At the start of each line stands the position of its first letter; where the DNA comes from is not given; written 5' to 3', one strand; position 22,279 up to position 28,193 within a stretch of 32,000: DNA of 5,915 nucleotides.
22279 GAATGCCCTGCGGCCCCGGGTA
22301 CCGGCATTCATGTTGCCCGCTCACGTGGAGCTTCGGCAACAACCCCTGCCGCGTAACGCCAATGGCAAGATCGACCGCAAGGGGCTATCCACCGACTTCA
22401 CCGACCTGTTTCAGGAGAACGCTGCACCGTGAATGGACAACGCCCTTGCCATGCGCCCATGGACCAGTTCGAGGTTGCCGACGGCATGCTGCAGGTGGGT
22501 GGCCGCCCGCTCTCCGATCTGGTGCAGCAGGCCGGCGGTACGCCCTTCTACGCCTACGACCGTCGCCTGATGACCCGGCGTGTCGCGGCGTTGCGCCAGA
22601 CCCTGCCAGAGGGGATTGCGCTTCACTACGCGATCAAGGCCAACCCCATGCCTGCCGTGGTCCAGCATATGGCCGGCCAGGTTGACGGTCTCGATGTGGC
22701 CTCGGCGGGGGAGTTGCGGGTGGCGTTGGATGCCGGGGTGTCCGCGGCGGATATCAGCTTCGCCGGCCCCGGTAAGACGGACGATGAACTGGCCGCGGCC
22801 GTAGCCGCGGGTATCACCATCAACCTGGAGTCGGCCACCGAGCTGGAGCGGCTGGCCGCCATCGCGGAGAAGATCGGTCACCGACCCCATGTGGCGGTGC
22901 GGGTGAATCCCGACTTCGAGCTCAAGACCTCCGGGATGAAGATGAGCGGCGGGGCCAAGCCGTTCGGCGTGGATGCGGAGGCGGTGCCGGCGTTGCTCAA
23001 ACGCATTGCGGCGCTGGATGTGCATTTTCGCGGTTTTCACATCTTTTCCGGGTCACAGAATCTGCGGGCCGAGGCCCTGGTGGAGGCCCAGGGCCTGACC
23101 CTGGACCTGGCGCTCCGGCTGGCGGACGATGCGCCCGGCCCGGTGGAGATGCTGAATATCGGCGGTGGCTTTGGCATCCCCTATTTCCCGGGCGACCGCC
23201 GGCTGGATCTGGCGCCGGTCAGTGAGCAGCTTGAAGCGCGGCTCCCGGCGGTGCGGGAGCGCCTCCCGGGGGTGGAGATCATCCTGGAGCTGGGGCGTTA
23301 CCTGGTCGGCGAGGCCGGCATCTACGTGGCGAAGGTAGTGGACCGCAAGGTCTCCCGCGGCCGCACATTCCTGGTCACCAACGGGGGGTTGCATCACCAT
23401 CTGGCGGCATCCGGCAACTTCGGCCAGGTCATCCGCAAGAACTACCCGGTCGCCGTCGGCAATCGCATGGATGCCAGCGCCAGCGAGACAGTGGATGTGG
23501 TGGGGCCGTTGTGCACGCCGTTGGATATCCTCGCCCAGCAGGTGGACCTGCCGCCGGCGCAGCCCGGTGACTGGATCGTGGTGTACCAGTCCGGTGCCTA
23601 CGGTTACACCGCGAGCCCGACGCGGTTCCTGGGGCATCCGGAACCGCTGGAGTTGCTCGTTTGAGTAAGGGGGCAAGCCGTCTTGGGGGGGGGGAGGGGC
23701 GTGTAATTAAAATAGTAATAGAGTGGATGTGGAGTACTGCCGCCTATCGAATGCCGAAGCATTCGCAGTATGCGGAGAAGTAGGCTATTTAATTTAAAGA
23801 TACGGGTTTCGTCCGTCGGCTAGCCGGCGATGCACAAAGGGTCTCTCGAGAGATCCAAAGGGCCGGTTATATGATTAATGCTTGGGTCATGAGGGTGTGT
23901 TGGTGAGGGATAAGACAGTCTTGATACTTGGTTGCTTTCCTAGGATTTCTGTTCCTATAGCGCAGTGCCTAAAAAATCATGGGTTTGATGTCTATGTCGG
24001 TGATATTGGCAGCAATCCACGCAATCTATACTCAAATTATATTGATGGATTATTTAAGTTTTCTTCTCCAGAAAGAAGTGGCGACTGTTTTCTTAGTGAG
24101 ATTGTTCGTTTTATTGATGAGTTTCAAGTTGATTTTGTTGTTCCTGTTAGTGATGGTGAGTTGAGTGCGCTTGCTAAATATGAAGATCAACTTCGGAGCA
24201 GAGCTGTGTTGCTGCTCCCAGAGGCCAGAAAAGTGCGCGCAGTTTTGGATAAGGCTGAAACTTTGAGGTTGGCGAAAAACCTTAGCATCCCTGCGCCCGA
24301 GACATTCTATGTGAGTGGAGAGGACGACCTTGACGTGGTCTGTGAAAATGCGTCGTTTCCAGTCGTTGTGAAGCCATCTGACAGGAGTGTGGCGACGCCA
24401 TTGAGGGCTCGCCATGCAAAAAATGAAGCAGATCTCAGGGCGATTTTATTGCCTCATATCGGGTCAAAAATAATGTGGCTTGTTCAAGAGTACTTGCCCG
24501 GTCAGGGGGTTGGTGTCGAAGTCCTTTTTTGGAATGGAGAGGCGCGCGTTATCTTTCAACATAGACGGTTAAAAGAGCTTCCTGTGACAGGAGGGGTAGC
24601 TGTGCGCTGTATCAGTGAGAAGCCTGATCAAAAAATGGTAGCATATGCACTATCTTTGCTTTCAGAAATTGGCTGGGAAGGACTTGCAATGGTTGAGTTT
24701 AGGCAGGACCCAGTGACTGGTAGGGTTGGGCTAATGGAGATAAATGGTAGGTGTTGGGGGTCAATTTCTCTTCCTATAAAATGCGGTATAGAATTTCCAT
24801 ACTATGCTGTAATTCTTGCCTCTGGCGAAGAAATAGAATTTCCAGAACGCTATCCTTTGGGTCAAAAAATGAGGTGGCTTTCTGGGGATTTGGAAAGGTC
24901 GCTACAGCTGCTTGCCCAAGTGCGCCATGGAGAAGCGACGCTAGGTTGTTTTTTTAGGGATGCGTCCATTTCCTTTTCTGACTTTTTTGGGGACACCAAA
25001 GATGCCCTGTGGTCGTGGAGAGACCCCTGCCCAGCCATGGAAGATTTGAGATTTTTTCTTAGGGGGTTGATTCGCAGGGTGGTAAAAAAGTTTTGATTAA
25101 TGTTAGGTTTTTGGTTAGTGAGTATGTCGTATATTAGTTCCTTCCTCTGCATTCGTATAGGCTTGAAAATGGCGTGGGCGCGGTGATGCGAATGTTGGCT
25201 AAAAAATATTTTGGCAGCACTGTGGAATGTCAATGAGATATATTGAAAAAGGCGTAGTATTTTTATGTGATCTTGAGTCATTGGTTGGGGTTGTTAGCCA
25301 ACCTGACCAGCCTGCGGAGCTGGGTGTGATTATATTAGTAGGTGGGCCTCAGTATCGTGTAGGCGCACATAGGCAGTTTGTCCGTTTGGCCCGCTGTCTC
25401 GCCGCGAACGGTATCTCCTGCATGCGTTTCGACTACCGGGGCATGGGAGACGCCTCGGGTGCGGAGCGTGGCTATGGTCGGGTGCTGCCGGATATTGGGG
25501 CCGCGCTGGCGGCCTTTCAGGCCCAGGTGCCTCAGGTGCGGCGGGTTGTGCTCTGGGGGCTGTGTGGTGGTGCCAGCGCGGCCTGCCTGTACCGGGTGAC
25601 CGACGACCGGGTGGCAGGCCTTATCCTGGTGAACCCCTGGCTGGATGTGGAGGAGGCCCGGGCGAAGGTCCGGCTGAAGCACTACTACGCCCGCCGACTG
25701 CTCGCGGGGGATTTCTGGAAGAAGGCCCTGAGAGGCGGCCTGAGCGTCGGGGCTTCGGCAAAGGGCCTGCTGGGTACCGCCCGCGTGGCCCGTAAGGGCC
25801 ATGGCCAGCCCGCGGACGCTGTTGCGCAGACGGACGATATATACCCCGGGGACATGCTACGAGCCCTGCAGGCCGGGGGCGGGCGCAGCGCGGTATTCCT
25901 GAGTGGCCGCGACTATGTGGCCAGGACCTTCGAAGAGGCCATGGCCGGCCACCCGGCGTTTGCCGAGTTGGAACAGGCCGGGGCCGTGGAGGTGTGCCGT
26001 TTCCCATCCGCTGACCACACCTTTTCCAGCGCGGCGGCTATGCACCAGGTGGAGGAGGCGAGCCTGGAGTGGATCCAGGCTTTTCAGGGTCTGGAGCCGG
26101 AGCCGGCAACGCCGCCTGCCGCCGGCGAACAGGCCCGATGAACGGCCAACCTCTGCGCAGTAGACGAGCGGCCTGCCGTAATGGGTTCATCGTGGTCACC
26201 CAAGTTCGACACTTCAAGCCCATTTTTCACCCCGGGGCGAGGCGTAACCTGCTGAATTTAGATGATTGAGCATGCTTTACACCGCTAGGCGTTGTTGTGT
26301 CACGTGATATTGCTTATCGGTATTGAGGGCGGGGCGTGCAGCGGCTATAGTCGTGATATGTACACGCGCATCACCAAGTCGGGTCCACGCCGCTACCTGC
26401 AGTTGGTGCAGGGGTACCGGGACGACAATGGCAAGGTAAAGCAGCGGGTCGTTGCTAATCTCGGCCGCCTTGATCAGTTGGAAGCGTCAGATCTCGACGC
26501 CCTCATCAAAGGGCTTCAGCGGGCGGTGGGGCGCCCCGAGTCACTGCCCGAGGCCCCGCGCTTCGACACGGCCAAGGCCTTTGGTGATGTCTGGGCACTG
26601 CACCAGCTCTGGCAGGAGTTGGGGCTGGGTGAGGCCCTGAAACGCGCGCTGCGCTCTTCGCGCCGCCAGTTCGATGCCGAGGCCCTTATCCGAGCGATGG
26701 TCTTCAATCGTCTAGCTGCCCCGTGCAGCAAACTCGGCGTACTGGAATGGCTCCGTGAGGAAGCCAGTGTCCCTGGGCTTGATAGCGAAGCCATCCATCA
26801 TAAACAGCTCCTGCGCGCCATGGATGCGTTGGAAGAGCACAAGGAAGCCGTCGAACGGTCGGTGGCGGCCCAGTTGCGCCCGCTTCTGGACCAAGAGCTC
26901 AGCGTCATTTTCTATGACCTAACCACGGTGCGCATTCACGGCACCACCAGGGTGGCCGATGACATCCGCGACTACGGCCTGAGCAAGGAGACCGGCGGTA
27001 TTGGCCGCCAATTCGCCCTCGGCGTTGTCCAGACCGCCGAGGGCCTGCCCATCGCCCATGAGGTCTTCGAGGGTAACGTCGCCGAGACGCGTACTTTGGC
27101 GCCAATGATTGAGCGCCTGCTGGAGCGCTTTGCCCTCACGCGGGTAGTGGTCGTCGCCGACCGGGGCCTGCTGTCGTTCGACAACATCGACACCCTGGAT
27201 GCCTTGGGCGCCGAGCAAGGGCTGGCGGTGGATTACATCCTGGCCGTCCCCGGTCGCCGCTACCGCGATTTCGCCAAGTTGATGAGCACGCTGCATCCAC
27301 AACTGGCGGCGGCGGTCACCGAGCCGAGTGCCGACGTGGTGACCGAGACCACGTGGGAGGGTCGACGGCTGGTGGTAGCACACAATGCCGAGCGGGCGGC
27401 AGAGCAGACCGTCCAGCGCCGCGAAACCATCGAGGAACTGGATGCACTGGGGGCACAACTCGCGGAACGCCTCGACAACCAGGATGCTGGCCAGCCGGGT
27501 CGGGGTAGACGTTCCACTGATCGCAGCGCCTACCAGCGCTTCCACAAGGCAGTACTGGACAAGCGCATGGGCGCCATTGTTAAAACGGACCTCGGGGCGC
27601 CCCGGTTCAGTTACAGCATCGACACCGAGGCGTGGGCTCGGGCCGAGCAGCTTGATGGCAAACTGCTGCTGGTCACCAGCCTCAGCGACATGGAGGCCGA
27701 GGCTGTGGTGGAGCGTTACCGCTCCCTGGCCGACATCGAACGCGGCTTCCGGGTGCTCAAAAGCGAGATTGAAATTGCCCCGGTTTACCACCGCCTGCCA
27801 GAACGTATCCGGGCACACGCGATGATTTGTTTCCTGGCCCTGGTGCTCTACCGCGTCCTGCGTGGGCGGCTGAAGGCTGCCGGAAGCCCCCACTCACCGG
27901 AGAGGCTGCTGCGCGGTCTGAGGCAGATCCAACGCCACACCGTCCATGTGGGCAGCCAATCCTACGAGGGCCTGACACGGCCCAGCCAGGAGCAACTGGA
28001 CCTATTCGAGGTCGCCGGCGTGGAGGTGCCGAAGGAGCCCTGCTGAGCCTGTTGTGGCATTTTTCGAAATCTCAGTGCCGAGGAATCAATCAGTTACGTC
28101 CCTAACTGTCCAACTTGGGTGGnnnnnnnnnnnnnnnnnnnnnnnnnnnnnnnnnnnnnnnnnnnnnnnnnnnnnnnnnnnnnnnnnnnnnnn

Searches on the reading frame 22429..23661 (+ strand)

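Call 13: search_protein_families(library=ncbifam, proteins=[window:22429-23661:+], max_evalue=0.001)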
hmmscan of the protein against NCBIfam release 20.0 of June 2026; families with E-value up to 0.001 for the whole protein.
window:22429-23661:+ (411 aa): 7 families
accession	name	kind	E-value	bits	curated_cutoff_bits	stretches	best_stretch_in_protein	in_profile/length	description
TIGR03099.1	dCO2ase_PEP1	hypoth_equivalog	4.2e-191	635.3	478.45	1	14-411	1-398/398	pyridoxal-dependent decarboxylase, exosortase A system-associated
TIGR01048.1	lysA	equivalog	1.2e-76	257.9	297.9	1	17-410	5-394/417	diaminopimelate decarboxylase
NF006515.0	PRK08961.1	equivalog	5.5e-46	157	802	1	36-397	501-846/861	bifunctional aspartate kinase/diaminopimelate decarboxylase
NF052544.1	OrLyDeCDokD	equivalog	9.4e-27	93.7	700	1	13-371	18-392/461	ornithine/lysine decarboxylase DokD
NF041039.1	FslC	exception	1.7e-14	53.5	500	2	37-160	27-153/418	rhizoferrin biosystnesis N-citrylornithine decarboxylase FslC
TIGR01273.1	speA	equivalog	4.6e-10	38.6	624.1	1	65-253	93-290/624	arginine decarboxylase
NF003763.0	PRK05354.1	equivalog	2.3e-08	33.1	369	1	66-255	101-300/636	biosynthetic arginine decarboxylase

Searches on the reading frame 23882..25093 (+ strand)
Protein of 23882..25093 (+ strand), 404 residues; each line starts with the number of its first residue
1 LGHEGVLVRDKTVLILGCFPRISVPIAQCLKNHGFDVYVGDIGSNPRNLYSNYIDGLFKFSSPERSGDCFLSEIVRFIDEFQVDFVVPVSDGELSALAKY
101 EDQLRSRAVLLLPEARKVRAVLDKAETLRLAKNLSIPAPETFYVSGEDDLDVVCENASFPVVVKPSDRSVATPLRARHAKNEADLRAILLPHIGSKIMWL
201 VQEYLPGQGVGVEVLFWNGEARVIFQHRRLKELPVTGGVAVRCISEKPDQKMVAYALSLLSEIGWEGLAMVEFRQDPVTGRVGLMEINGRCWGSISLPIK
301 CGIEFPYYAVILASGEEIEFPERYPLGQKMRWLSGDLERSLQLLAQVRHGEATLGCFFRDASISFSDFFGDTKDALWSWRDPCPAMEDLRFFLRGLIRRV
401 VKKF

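Call 13: search_protein_families(library=ncbifam, proteins=[window:23882-25093:+], max_evalue=0.001)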
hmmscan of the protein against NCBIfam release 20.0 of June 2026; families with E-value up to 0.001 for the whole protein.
window:23882-25093:+ (404 aa): 14 families
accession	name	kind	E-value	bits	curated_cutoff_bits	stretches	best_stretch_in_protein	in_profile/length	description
NF005315.0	PRK06849.1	equivalog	1.1e-18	67.5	406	1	10-223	4-212/389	hypothetical protein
NF009405.0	PRK12767.1-4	equivalog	1.2e-16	60.6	390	1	32-318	24-293/320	carbamoyl phosphate synthase-like protein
NF009402.0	PRK12767.1-1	equivalog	2.9e-15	55.9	218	1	26-303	19-288/329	carbamoyl phosphate synthase-like protein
NF009406.0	PRK12767.1-5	equivalog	3.9e-15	55.7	271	1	62-308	51-288/327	carbamoyl phosphate synthase-like protein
NF009403.0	PRK12767.1-2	equivalog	7.6e-10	38.5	286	1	25-225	13-205/342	carbamoyl phosphate synthase-like protein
NF009404.0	PRK12767.1-3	equivalog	3.3e-09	36.1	316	1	62-185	49-173/344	carbamoyl phosphate synthase-like protein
NF002563.0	PRK02186.1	subfamily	3.4e-08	32.2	625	1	114-293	98-279/890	argininosuccinate lyase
TIGR03909.1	pyrrolys_PylC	equivalog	2.5e-07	29.8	248.3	1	71-223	49-185/374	3-methylornithine--L-lysine ligase PylC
NF006766.0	PRK09288.1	equivalog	1.8e-05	23.7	339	1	74-167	67-158/396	formate-dependent phosphoribosylglycinamide formyltransferase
NF053643.1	Ddl_archaea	equivalog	2.9e-05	23.2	500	1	83-294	62-275/367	putative pseudomurein biosynthesis ATP-grasp protein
TIGR01142.1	purT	equivalog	0.00015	20.8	502.15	1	74-165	54-143/380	phosphoribosylglycinamide formyltransferase 2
TIGR01369.1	CPSaseII_lrg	equivalog_domain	0.00022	19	1027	0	78-311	625-862/1052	carbamoyl-phosphate synthase (glutamine-hydrolyzing) large subunit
TIGR00768.1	rimK_fam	subfamily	0.00042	19.8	143.4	1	116-205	80-170/276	RimK family alpha-L-glutamate ligase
NF003671.0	PRK05294.1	equivalog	0.00093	16.9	599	0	243-300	255-313/1058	carbamoyl-phosphate synthase large subunit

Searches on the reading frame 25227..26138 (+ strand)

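Call 13: search_protein_families(library=ncbifam, proteins=[window:25227-26138:+], max_evalue=0.001)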
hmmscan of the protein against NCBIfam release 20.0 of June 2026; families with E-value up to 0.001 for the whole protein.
window:25227-26138:+ (304 aa): 4 families
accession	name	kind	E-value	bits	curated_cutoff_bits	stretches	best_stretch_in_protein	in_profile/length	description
TIGR03100.1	hydr1_PEP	hypoth_equivalog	5.9e-89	298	168.45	1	7-284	2-273/274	hydrolase 1, exosortase A system-associated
NF058544.1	IVPilMotSglTMyx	equivalog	1.6e-06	28.1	300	1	53-144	54-143/210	type IV pili motility protein SglT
TIGR03101.1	hydr2_PEP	hypoth_equivalog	5.2e-06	26.2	202.75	1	48-141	42-136/266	hydrolase 2, exosortase A system-associated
NF047920.1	lactonase_UilS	equivalog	3.6e-05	23.6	400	1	23-133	15-126/285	UilS family quorum-quenching N-acyl-homoserine lactonase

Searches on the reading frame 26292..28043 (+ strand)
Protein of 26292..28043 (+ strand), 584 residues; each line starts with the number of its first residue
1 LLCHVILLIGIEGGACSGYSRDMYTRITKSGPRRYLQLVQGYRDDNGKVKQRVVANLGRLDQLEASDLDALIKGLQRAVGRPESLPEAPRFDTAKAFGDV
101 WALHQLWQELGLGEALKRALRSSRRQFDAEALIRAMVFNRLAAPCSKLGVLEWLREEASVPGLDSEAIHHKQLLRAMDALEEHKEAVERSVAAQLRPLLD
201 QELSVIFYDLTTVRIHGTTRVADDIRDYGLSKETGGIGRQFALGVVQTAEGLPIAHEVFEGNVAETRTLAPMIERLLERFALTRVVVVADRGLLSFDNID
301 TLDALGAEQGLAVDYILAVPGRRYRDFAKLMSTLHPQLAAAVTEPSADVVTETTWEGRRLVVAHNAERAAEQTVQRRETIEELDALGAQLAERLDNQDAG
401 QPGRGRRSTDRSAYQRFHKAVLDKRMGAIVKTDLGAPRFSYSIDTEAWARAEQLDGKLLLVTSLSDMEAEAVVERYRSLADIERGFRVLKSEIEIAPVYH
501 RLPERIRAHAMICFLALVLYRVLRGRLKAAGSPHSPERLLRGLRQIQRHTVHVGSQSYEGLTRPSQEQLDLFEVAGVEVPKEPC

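Call 13: search_protein_families(library=ncbifam, proteins=[window:26292-28043:+], max_evalue=0.001)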
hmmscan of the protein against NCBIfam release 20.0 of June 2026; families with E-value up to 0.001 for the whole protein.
window:26292-28043:+ (584 aa): 6 families
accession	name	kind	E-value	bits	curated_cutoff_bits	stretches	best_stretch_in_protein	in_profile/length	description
NF033559.2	transpos_IS1634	equivalog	7e-117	391.4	100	1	49-577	1-481/483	IS1634 family transposase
NF033592.1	transpos_IS4_1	equivalog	3.9e-10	39.3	115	1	452-523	258-331/332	IS4 family transposase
NF033539.1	transpos_IS1380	equivalog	1.1e-08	34.1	180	1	101-369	16-298/419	IS1380 family transposase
NF033551.1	transpos_IS1182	equivalog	1.2e-06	27.7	270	1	246-308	274-336/488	IS1182 family transposase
NF033593.1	transpos_ISNCY_1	equivalog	7e-05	21.7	325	1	245-308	306-369/444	ISNCY family transposase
NF033591.1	transpos_IS4_2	equivalog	0.00011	21.5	152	1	438-522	204-279/340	IS4 family transposase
